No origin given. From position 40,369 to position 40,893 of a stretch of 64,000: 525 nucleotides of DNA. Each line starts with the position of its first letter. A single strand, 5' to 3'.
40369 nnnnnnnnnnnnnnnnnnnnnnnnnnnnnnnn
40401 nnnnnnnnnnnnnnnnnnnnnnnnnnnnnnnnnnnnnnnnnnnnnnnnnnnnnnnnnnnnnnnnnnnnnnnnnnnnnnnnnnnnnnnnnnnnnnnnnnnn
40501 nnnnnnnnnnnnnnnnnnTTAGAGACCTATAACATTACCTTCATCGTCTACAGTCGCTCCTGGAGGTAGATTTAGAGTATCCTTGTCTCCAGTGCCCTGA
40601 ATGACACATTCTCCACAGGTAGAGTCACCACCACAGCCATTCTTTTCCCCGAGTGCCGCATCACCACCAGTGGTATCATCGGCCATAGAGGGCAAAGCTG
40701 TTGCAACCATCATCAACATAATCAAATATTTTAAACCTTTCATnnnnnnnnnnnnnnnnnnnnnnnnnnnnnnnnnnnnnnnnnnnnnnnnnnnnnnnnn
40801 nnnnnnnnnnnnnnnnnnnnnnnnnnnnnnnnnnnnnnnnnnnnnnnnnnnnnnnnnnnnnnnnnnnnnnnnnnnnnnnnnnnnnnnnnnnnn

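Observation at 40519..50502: Tad/Flp pilus operon ending in a YD-repeat protein and a tiny secreted Cys-peptide: apparent counterpart of the Bdellovibrio host-interaction (hit) locus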

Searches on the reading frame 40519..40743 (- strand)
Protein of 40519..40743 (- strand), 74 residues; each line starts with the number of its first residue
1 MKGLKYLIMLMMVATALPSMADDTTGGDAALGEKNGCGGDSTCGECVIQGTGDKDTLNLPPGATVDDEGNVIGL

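Call 3: search_protein_families(library=pfam, proteins=[window:40519-40743:-], max_evalue=0.01)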
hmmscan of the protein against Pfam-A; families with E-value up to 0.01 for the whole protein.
window:40519-40743:- (74 aa): 0 families

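Call 4: search_protein_families(library=ncbifam, proteins=[window:40519-40743:-], max_evalue=0.01)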
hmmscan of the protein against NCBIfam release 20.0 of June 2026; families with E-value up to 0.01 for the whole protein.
window:40519-40743:- (74 aa): 0 families

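Call 14: find_homologous_proteins(query=window:40519-40743:-, max_evalue=10)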
Query window:40519-40743:- (74 aa): 1 proteins with E <= 10 among 3 candidates.
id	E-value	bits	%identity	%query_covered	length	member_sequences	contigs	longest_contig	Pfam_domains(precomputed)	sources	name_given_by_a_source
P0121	4.0e-41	156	100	100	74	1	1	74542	-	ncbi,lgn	-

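Call 83: predict_structure(protein=window:40519-40743:-)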
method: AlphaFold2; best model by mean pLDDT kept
length: 74 residues; sequences in the alignment: 1
mean_pLDDT: 53.1   pTM: 0.21
mean pLDDT of the five models: 53.1, 52.6, 46.7, 46.2, 44.5
residues with pLDDT >= 90: 0; 70-90: 2; 50-70: 38; < 50: 34
segments of 3 or more residues with pLDDT < 50: 18-24, 26-45, 51-54
pLDDT, mean of each block of 10 residues (from residue 1): 65 54 45 44 47 50 63 60
secondary structure, 60 per line:
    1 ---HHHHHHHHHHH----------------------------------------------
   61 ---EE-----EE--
elements in order: H4-14
